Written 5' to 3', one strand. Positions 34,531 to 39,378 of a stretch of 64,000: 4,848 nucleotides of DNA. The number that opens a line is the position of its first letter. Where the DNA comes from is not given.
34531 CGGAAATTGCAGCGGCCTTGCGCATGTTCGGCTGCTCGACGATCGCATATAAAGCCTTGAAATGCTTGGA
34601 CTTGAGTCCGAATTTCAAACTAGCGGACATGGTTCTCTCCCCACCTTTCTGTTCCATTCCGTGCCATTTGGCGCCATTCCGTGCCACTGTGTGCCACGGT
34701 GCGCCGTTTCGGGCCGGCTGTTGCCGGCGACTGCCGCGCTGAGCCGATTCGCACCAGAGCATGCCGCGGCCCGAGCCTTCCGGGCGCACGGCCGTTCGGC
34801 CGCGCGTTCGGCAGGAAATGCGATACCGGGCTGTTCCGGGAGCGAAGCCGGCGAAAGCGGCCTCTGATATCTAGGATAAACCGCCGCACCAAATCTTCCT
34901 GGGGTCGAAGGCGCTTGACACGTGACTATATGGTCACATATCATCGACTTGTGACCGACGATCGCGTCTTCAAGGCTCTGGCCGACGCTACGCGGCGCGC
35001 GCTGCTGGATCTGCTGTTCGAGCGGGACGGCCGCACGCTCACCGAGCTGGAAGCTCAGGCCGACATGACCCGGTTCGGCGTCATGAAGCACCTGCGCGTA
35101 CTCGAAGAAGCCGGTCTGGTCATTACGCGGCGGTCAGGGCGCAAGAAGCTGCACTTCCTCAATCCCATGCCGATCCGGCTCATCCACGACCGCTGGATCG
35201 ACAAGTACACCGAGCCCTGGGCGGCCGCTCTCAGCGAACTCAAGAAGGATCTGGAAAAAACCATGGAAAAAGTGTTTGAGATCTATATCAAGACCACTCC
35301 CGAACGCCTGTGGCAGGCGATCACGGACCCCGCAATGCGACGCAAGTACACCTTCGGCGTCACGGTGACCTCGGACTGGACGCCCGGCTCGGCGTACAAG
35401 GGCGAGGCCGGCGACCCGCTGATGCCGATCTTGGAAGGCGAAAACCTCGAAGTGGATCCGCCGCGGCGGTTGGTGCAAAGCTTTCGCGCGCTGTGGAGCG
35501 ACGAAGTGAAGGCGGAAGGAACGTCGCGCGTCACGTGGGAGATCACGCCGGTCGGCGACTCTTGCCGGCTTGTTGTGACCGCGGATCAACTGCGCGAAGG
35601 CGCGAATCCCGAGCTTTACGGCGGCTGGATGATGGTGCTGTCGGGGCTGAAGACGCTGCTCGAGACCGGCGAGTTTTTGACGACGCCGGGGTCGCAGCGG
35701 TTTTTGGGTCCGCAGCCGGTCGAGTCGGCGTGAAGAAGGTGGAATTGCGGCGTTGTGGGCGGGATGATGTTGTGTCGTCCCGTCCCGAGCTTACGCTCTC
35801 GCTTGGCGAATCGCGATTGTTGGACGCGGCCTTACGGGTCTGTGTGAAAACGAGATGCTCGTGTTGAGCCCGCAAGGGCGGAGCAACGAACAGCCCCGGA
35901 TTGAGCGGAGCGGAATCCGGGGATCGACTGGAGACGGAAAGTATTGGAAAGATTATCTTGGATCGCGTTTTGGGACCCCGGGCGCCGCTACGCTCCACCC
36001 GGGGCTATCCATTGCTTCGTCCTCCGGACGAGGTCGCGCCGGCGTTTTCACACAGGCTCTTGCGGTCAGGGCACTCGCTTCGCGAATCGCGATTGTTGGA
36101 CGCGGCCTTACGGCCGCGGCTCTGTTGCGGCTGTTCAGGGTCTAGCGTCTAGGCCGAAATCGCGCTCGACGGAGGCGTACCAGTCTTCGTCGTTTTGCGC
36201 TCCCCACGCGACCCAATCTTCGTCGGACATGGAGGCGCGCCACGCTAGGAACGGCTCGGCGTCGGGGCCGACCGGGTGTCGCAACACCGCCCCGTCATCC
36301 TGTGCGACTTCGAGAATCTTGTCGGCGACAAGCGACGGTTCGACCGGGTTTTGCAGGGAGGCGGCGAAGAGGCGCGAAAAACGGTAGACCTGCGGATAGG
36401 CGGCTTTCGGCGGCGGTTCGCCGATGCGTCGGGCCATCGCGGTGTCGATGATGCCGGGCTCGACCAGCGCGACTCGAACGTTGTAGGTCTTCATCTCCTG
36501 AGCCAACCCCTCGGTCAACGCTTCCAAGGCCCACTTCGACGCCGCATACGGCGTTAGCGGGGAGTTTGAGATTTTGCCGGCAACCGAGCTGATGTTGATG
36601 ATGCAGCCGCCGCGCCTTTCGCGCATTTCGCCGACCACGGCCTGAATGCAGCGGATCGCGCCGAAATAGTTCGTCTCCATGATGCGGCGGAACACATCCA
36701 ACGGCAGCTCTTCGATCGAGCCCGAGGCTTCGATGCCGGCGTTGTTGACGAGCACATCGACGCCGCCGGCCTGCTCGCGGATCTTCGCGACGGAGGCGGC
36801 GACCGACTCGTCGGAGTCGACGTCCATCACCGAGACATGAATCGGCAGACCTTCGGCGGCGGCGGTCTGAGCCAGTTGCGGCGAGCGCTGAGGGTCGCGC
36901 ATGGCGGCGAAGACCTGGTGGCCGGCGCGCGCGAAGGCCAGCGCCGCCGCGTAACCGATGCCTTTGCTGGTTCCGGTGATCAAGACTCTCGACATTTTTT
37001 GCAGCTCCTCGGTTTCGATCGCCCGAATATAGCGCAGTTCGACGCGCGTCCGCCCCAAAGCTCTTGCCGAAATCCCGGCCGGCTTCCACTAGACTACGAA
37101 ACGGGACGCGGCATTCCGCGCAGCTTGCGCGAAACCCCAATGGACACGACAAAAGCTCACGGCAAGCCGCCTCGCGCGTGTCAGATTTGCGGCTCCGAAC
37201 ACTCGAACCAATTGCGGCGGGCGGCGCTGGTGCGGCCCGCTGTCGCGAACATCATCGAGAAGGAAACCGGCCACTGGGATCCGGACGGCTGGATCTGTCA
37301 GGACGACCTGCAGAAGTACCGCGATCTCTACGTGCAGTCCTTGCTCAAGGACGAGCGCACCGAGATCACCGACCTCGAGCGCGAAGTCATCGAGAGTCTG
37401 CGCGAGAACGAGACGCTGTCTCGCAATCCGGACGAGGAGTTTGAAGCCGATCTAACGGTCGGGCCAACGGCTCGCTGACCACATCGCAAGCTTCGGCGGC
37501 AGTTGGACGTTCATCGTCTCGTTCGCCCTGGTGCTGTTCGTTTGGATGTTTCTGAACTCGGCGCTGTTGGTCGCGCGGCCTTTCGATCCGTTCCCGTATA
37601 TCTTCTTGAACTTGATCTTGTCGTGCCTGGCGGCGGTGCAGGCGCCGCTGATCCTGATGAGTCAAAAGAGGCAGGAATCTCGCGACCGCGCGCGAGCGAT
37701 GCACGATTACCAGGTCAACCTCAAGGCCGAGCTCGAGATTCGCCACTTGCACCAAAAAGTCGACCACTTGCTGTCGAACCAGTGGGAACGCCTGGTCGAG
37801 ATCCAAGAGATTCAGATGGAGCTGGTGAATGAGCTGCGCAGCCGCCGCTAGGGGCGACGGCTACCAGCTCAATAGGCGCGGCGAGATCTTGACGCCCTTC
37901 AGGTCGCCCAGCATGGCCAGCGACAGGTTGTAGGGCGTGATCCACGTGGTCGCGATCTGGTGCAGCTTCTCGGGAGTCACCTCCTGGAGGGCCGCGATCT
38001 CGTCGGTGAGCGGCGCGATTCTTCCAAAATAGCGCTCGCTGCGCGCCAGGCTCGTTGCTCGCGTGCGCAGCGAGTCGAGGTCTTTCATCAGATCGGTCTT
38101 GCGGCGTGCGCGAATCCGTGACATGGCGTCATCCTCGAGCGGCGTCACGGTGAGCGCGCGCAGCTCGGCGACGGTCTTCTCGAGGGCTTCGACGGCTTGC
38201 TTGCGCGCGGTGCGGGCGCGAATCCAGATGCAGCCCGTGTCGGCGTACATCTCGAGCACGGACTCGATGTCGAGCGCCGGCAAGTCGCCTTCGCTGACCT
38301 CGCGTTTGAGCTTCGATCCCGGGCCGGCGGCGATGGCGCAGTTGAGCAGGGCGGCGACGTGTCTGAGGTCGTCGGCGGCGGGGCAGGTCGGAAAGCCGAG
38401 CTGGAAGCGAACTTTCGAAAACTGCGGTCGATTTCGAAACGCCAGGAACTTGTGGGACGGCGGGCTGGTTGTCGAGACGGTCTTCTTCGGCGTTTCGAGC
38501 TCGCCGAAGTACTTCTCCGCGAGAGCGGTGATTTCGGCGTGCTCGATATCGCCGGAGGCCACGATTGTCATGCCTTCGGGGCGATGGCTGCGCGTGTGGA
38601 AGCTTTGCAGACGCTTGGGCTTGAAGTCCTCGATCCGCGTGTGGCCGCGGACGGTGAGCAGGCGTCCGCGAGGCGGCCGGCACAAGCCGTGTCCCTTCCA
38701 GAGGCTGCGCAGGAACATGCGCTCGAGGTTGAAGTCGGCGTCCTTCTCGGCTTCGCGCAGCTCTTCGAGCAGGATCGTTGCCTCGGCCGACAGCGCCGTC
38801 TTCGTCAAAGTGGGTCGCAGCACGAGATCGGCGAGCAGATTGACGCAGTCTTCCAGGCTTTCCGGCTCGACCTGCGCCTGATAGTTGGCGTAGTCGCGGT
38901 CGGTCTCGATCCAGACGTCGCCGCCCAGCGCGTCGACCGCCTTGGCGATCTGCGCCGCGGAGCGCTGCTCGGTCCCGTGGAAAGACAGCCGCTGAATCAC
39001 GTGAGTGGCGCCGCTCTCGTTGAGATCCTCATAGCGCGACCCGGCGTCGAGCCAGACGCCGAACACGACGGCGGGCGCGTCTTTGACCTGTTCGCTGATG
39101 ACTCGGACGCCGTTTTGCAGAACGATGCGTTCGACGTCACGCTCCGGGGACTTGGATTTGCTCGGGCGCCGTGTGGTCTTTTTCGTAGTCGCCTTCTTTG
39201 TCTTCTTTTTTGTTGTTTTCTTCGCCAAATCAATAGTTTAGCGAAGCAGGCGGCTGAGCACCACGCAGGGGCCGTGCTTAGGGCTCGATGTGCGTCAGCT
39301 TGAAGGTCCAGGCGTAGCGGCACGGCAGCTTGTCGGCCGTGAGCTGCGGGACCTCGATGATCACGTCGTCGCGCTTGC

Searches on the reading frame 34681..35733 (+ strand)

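Call 28: search_protein_families(library=pfam, proteins=[window:34681-35733:+], max_evalue=0.001)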
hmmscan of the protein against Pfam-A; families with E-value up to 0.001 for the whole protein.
window:34681-35733:+ (350 aa): 4 families
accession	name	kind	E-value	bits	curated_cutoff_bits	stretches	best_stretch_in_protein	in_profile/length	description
PF08327.17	AHSA1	-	3.4e-19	69.7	22.1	1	204-328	1-125/125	Activator of Hsp90 ATPase homolog 1-like protein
PF12840.13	HTH_20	-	2.4e-10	40.7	27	1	100-148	1-49/51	Helix-turn-helix domain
PF01022.26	HTH_5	-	5.4e-06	26.6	22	1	102-148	1-46/47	Bacterial regulatory protein, arsR family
PF10604.15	Polyketide_cyc2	-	6.9e-06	26.8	27.4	1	200-302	7-107/142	Polyketide cyclase / dehydrase and lipid transport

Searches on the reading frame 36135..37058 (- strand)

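Call 28: search_protein_families(library=pfam, proteins=[window:36135-37058:-], max_evalue=0.001)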
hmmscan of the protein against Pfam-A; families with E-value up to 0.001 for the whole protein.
window:36135-37058:- (307 aa): 5 families
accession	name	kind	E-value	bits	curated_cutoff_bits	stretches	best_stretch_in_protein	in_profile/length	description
PF00106.31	adh_short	-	1.2e-55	188.5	26.6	1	25-214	3-192/195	short chain dehydrogenase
PF13561.12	adh_short_C2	-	1.6e-42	146.2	27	1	31-215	3-187/236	Enoyl-(Acyl carrier protein) reductase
PF08659.16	KR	-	1.1e-10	42.1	22.6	1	25-187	3-165/180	KR domain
PF01370.27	Epimerase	-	3.2e-05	23.9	20.9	1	25-193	1-166/240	NAD dependent epimerase/dehydratase family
PF23441.1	SDR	-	0.00026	20.9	27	1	100-208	91-198/258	SDR-like rossmann domain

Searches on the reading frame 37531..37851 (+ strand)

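Call 95: search_protein_families(library=pfam, proteins=[window:37531-37851:+], max_evalue=0.001)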
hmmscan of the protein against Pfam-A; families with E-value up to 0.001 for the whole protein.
window:37531-37851:+ (106 aa): 1 family
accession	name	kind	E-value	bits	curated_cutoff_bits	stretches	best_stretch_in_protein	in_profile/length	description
PF06210.16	DUF1003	-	3.3e-34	117.6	27.4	1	2-88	14-100/103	Protein of unknown function (DUF1003)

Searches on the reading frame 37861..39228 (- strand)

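Call 28: search_protein_families(library=pfam, proteins=[window:37861-39228:-], max_evalue=0.001)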
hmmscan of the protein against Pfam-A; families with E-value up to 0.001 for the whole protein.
window:37861-39228:- (455 aa): 2 families
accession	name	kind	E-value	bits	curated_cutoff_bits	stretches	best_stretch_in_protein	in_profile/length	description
PF00675.25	Peptidase_M16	-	4.2e-28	98.6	22.3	1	42-183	1-142/149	Insulinase (Peptidase family M16)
PF05193.26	Peptidase_M16_C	-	8.3e-22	78.4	23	1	202-374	2-179/181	Peptidase M16 inactive domain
